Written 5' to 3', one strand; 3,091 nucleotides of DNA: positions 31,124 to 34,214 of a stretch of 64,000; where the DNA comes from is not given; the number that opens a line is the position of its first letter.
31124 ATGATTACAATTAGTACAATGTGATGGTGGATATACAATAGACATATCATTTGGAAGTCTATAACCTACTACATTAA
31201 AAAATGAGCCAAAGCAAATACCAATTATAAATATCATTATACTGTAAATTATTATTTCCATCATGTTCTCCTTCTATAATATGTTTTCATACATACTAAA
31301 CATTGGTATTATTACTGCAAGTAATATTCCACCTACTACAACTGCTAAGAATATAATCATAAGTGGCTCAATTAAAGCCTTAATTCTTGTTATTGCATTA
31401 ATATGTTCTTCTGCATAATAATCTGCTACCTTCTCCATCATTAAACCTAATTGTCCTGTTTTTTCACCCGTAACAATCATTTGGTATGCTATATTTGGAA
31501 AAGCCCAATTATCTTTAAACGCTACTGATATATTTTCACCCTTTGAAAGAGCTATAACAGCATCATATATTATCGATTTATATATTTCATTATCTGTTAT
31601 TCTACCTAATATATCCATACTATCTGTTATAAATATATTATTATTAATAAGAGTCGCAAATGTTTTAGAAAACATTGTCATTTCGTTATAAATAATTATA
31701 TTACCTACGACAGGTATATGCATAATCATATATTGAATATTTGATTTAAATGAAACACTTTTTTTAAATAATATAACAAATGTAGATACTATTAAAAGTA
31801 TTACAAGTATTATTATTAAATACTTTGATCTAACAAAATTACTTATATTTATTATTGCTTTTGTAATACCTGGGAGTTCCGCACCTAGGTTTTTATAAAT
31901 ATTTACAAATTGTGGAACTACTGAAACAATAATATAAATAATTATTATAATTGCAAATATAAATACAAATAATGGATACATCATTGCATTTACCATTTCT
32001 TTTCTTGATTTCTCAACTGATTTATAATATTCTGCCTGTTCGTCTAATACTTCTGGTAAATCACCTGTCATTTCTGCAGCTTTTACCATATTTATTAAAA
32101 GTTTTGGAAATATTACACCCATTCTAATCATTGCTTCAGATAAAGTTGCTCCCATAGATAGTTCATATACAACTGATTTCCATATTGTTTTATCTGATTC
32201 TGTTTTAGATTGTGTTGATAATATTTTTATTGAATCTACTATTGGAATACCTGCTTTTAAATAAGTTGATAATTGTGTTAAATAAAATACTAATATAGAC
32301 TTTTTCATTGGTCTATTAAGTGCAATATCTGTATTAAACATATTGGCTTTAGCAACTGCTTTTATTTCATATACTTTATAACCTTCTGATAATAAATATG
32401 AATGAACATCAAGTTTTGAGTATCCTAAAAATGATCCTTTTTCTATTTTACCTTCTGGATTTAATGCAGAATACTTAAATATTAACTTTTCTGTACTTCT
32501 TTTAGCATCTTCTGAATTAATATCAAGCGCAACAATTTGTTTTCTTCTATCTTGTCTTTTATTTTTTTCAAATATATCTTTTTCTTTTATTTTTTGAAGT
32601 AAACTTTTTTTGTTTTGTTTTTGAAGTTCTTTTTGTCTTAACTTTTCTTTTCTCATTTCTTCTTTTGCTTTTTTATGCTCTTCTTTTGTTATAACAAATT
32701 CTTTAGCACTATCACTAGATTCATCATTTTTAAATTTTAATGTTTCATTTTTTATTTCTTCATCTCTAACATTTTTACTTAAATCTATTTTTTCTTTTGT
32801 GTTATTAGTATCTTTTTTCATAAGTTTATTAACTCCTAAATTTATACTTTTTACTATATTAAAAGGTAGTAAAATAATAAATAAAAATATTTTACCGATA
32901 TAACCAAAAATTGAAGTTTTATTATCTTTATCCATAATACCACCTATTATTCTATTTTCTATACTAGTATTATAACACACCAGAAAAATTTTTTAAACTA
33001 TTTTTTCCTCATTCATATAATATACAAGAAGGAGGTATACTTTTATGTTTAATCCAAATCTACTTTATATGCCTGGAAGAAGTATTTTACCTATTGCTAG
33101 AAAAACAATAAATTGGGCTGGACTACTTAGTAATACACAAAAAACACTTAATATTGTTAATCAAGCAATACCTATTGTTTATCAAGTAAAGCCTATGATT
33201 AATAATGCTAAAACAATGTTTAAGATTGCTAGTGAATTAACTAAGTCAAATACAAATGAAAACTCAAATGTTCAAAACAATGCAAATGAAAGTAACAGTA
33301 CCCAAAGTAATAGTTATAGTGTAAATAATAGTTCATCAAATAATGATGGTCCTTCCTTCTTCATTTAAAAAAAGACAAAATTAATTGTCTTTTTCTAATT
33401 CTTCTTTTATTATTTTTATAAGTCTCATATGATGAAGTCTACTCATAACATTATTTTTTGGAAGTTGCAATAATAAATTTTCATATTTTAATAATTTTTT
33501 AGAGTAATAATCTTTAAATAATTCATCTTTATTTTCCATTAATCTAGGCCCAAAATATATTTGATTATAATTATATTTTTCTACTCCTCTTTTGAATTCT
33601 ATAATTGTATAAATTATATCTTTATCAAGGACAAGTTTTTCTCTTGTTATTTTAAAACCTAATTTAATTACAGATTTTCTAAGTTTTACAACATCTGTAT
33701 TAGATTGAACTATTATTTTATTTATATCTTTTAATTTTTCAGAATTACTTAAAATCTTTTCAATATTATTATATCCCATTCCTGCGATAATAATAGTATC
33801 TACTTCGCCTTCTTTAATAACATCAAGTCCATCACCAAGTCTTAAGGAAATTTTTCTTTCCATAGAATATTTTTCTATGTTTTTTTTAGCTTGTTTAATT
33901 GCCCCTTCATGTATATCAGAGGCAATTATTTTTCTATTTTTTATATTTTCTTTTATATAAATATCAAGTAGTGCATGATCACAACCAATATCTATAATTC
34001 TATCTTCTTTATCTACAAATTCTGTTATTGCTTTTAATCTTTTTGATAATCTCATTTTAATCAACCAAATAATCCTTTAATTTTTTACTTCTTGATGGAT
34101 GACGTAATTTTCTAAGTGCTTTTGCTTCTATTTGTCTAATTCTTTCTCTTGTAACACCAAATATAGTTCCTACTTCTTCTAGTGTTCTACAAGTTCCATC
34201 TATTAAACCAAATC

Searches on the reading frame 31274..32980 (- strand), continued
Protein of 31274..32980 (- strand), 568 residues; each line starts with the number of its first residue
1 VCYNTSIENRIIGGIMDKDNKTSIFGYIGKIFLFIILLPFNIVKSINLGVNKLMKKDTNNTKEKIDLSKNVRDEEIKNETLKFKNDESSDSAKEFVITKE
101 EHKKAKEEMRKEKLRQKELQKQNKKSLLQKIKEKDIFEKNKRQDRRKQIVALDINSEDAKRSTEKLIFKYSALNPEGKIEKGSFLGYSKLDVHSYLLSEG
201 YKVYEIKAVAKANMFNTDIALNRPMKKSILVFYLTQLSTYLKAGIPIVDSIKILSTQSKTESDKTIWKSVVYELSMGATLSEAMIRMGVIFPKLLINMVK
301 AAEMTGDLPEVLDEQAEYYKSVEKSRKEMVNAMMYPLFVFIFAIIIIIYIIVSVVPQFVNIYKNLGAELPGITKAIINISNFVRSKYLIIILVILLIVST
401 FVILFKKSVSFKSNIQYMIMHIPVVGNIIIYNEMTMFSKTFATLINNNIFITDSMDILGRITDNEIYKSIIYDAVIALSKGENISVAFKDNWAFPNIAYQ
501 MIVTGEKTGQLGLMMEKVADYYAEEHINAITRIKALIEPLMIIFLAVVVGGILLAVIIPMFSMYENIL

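Call 72: search_protein_families(library=ncbifam, proteins=[L015:12555-13802:-, L015:13914-14369:+, L015:14359-14823:+, L017:8941-9384:-, L017:9400-9882:-], max_evalue=0.05)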
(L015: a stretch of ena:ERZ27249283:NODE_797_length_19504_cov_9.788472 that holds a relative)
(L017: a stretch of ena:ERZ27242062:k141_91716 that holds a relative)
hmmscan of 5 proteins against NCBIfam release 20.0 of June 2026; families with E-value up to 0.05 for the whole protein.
L015:12555-13802:- (415 aa): 27 families (the best 25 are shown)
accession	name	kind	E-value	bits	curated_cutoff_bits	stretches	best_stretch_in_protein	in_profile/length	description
TIGR02533.1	type_II_gspE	equivalog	1.7e-147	492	630.25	1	9-389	106-484/486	type II secretion system ATPase GspE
TIGR02538.1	type_IV_pilB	equivalog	9.5e-142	473.5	675.65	1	8-389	177-560/564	type IV-A pilus assembly ATPase PilB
NF007755.0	PRK10436.1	equivalog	4.9e-137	457.4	617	1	9-392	82-460/465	type II secretion system protein GspE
NF053534.1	T4PilAsmATPsTfpB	equivalog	4.5e-124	415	850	1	6-391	195-582/584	type IV pilus assembly ATPase TfpB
NF041000.1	ATPase_ComGA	equivalog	3e-81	272.3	300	1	18-282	2-265/267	competence type IV pilus ATPase ComGA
TIGR01420.1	pilT_fam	subfamily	6.7e-55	186.7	319.1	1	17-284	3-270/343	PilT/PilU family type 4a pilus ATPase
TIGR02525.1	plasmid_TraJ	equivalog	2.2e-28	99.3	368.3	1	111-263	120-273/372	plasmid transfer ATPase TraJ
TIGR02524.1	dot_icm_DotB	equivalog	2.6e-23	82.8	463.3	1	136-261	124-258/358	Dot/Icm type IV secretion system ATPase DotB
TIGR02788.1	VirB11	equivalog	5.3e-18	65.1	249.95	1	132-263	130-266/308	P-type DNA transfer ATPase VirB11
TIGR02782.1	TrbB_P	equivalog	2e-17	63.5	304.55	1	136-260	127-253/303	P-type conjugative transfer ATPase TrbB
NF010469.0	PRK13894.1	subfamily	2.4e-16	60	508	1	129-260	133-265/320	conjugal transfer ATPase TrbB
TIGR03819.1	heli_sec_ATPase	hypoth_equivalog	2.7e-16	59.7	373.15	1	59-259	94-297/340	TadA family conjugal transfer-associated ATPase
NF058587.1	archaellum_moto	equivalog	5e-16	58.5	550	1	146-260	275-394/527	archaellum flagellar ATPase motor FlaI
NF010407.0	PRK13833.1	subfamily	4.3e-13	49.4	499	1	148-263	146-263/323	conjugal transfer protein TrbB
NF010475.0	PRK13900.1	equivalog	1.3e-11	44.2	389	1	137-262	151-282/333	type IV secretion system ATPase VirB11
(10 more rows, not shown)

L015:13914-14369:+ (151 aa): 5 families
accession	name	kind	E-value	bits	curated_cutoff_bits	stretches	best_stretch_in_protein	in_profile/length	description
NF041775.1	typeIV_PilA_Myxo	equivalog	0.00045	20.2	400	1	4-123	9-124/214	type IV pilin protein PilA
NF041013.1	T4P_ComGE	equivalog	0.00049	20.2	49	1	3-51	1-49/83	competence type IV pilus minor pilin ComGE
NF033630.1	SLATT_6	subfamily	0.0033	17.2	100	1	9-82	60-136/180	SLATT domain-containing protein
NF040676.1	wall_bind_EntB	exception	0.0067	15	780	1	55-122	44-112/490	cell wall-binding protein EntB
NF040670.1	wall_bind_EntA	exception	0.016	14.6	560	1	55-123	44-117/291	cell wall-binding protein EntA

L015:14359-14823:+ (154 aa): 9 families
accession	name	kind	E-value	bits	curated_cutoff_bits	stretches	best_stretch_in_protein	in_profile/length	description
NF041013.1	T4P_ComGE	equivalog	3.4e-07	30.2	49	1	9-53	1-46/83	competence type IV pilus minor pilin ComGE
NF041002.1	pilin_ComGF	equivalog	0.00019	21.7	80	1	11-62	1-54/139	competence type IV pilus minor pilin ComGF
NF003505.0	PRK05170.2-3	equivalog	0.0035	17.1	206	1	58-120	28-92/164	YcgN family cysteine cluster protein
NF007660.0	PRK10332.1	equivalog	0.0054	17.2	86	1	7-33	4-30/107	prepilin-type N-terminal cleavage/methylation domain-containing protein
NF007800.0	PRK10506.1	equivalog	0.0087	15.9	158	1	6-30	3-27/163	prepilin peptidase-dependent protein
NF038304.1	EPS_HpsC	equivalog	0.0095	15.5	200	1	6-43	15-52/318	hormogonium polysaccharide secretion pseudopilin HpsC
NF040982.1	ComGD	equivalog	0.026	14.9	70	0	11-125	1-112/139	competence type IV pilus minor pilin ComGD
NF047828.1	T3SSXpsI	equivalog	0.038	14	150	1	12-38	2-28/132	type II secretion system protein XpsI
TIGR01707.1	gspI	equivalog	0.04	14.4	44.35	0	13-47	1-35/101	type II secretion system minor pseudopilin GspI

L017:8941-9384:- (147 aa): 9 families
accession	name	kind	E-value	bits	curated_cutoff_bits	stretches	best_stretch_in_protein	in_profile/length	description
NF041013.1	T4P_ComGE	equivalog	9.1e-07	28.9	49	1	2-80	1-80/83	competence type IV pilus minor pilin ComGE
NF041002.1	pilin_ComGF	equivalog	0.00037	20.7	80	1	4-89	1-81/139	competence type IV pilus minor pilin ComGF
NF007848.0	PRK10557.1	equivalog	0.00059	19.2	120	1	2-44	8-53/192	prepilin peptidase-dependent protein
NF047828.1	T3SSXpsI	equivalog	0.0018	18.3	150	1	5-31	2-28/132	type II secretion system protein XpsI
TIGR02532.1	IV_pilin_GFxxxE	domain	0.0027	17.5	16.3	1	5-25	2-22/24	prepilin-type N-terminal cleavage/methylation domain-containing protein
TIGR02599.1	TIGR02599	subfamily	0.0035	16.6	256.5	1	6-31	1-26/361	Verru_Chthon cassette protein C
TIGR01707.1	gspI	equivalog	0.0083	16.6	44.35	1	6-32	1-27/101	type II secretion system minor pseudopilin GspI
NF007800.0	PRK10506.1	equivalog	0.032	14.1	158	1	1-24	5-28/163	prepilin peptidase-dependent protein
NF041376.1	XopW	equivalog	0.037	14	200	1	84-143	93-152/206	type III secretion system effector XopW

L017:9400-9882:- (160 aa): 3 families
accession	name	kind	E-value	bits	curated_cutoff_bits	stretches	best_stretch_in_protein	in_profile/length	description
NF041013.1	T4P_ComGE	equivalog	7.2e-07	29.2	49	1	3-54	1-52/83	competence type IV pilus minor pilin ComGE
NF007862.0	PRK10574.1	equivalog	0.0069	16.5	138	1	3-43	2-40/145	prepilin peptidase-dependent pilin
NF007800.0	PRK10506.1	equivalog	0.048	13.5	158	0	3-31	6-33/163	prepilin peptidase-dependent protein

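Call 78: list_cluster_members(proteins=[P0284, P0299])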
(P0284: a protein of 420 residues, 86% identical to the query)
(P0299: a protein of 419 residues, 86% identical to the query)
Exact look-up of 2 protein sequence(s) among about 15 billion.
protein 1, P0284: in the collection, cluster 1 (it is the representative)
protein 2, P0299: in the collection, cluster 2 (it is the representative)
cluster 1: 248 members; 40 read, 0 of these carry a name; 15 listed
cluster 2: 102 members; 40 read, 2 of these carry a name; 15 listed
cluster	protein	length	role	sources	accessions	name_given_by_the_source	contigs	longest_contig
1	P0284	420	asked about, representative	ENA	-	-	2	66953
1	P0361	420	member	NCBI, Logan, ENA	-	-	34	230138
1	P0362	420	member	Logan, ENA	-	-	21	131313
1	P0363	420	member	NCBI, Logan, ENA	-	-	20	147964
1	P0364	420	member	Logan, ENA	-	-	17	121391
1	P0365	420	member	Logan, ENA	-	-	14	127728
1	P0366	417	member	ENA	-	-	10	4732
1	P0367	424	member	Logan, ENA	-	-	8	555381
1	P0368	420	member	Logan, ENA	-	-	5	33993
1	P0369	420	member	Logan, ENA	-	-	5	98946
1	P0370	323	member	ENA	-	-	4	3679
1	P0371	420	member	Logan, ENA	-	-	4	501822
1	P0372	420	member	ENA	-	-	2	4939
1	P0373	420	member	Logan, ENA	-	-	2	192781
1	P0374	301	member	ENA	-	-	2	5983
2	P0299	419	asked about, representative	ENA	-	-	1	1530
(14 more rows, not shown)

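Call 79: find_encoding_contigs(protein=P0361, flank=10000, max_places=10)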
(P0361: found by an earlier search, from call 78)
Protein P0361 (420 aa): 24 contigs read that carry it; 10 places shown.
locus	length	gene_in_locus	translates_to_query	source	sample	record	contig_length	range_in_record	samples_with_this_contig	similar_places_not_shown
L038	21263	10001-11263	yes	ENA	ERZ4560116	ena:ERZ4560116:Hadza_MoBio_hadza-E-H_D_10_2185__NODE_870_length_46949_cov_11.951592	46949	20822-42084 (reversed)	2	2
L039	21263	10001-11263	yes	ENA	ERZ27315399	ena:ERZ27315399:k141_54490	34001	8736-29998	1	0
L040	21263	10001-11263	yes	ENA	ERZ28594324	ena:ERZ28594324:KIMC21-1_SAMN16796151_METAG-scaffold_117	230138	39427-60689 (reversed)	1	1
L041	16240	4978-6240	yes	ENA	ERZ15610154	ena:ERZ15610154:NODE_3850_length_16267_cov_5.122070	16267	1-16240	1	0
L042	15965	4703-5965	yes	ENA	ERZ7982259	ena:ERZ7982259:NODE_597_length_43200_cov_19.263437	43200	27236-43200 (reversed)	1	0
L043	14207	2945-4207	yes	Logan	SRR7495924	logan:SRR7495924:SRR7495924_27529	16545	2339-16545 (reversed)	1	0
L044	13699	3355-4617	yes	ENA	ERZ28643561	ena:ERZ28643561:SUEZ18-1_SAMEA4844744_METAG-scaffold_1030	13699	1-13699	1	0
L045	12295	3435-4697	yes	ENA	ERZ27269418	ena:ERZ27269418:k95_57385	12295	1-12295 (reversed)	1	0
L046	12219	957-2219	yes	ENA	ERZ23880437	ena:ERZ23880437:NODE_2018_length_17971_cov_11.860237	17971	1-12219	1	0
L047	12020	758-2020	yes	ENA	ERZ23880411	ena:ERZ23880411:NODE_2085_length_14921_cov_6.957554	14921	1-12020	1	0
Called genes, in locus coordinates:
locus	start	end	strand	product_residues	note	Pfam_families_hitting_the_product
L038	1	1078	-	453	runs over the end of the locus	PF14296:O-ag_pol_Wzy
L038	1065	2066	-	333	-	PF00535:Glycos_transf_2, PF10111:Glyco_tranf_2_2, PF13641:Glyco_tranf_2_3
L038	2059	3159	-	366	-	PF13477:Glyco_trans_4_2, PF13439:Glyco_transf_4, PF00534:Glycos_transf_1, PF13692:Glyco_trans_1_4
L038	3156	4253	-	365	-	PF13439:Glyco_transf_4, PF13579:Glyco_trans_4_4 (weak), PF00534:Glycos_transf_1, PF13692:Glyco_trans_1_4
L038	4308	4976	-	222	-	PF02397:Bac_transf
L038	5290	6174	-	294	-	PF17761:DUF1016_N, PF06250:YhcG_C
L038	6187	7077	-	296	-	PF17761:DUF1016_N, PF17762:HTH_ParB (weak), PF06250:YhcG_C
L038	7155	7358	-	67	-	-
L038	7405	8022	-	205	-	PF00117:GATase, PF07722:Peptidase_C26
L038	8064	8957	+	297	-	-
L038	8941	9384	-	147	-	PF07963:N_methyl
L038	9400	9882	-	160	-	-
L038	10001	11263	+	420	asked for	PF00437:T2SSE, PF13401:AAA_22 (faint)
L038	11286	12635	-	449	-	-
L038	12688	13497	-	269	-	PF06750:A24_N_bact, PF01478:Peptidase_A24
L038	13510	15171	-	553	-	PF00482:T2SSF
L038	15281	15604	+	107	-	-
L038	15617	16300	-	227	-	PF05175:MTS, PF06325:PrmA, PF12847:Methyltransf_18, PF04816:TrmK, PF13649:Methyltransf_25 (weak)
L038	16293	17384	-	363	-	PF03979:Sigma70_r1_1, PF00140:Sigma70_r1_2, PF04542:Sigma70_r2, PF04539:Sigma70_r3, PF04545:Sigma70_r4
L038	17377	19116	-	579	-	PF01807:Zn_ribbon_DnaG, PF08275:DNAG_N, PF01751:Toprim, PF13362:Toprim_3, PF13662:Toprim_4, PF13155:Toprim_2, PF10410:DnaB_bind (faint)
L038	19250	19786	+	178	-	PF20122:DUF6512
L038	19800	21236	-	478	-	-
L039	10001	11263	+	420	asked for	PF00437:T2SSE, PF13401:AAA_22 (faint)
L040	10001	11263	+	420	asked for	PF00437:T2SSE, PF13401:AAA_22 (faint)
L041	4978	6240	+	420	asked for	PF00437:T2SSE, PF13401:AAA_22 (faint)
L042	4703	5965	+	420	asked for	PF00437:T2SSE, PF13401:AAA_22 (faint)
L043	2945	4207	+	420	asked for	PF00437:T2SSE, PF13401:AAA_22 (faint)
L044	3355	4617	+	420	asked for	PF00437:T2SSE, PF13401:AAA_22 (faint)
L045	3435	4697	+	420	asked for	PF00437:T2SSE, PF13401:AAA_22 (faint)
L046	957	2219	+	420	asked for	PF00437:T2SSE, PF13401:AAA_22 (faint)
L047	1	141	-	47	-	?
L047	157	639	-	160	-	-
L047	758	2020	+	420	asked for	PF00437:T2SSE, PF13401:AAA_22 (faint)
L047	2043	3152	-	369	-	-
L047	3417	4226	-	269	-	PF06750:A24_N_bact, PF01478:Peptidase_A24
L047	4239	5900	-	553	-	PF00482:T2SSF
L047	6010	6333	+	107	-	-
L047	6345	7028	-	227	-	PF05175:MTS, PF06325:PrmA, PF12847:Methyltransf_18, PF04816:TrmK, PF13649:Methyltransf_25 (weak)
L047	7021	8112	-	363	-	PF03979:Sigma70_r1_1, PF00140:Sigma70_r1_2, PF04542:Sigma70_r2, PF04539:Sigma70_r3, PF04545:Sigma70_r4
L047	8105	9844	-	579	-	PF01807:Zn_ribbon_DnaG, PF08275:DNAG_N, PF01751:Toprim, PF13362:Toprim_3, PF13662:Toprim_4, PF13155:Toprim_2, PF10410:DnaB_bind (faint)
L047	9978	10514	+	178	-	PF20122:DUF6512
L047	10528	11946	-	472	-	-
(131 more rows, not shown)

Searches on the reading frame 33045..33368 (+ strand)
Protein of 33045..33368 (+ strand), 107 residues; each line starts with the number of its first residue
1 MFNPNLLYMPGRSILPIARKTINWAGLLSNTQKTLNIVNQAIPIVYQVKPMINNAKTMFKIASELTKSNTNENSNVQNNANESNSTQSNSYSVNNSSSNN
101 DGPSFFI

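Call 32: search_protein_families(library=pfam, proteins=[window:33045-33368:+], max_evalue=0.001)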
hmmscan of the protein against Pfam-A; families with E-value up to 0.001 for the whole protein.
window:33045-33368:+ (107 aa): 1 family
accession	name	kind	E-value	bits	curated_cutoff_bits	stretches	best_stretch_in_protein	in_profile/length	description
PF14181.11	YqfQ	-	1.2e-10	42.2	27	1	16-91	44-120/166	YqfQ-like protein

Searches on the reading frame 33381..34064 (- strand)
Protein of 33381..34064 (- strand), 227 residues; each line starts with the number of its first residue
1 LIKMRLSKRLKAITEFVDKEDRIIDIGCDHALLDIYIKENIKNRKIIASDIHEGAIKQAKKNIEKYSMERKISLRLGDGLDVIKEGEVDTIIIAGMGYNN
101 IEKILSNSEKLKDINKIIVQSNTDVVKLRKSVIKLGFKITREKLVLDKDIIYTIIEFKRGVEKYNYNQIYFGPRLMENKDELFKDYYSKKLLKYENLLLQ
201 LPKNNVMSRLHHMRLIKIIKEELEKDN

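Call 7: search_protein_families(library=pfam, proteins=[window:33381-34064:-], max_evalue=0.001)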
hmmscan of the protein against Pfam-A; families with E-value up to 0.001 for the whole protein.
window:33381-34064:- (227 aa): 10 families
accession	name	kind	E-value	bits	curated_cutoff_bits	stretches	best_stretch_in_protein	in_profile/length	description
PF12847.13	Methyltransf_18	-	8.3e-47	159.4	27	1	6-155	1-151/151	Methyltransferase domain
PF04816.18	TrmK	-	7.3e-46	156.7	27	1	23-213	1-196/205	tRNA (adenine(22)-N(1))-methyltransferase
PF05175.20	MTS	-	6.1e-08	32.9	23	1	19-92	31-103/170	Methyltransferase small domain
PF06325.19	PrmA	-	2.7e-07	30.8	22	1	10-92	152-231/296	Ribosomal protein L11 methyltransferase (PrmA)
PF13649.12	Methyltransf_25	-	4.9e-06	27.6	27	1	23-99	1-75/97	Methyltransferase domain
PF13847.12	Methyltransf_31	-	2.4e-05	24.5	27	1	18-157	2-143/145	Methyltransferase domain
PF01170.24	UPF0020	-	8e-05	22.9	22.3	1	38-92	71-126/197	RMKL-like, methyltransferase domain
PF02475.24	TRM5-TYW2_MTfase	-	0.00011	22.6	28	1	5-97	22-114/164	TRM5/TYW2 methyltransferase domain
PF09445.16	Methyltransf_15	-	0.00045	20.3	22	0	44-91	23-70/165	RNA cap guanine-N2 methyltransferase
PF01596.23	Methyltransf_3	-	0.00087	19.1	22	0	43-85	69-111/204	O-methyltransferase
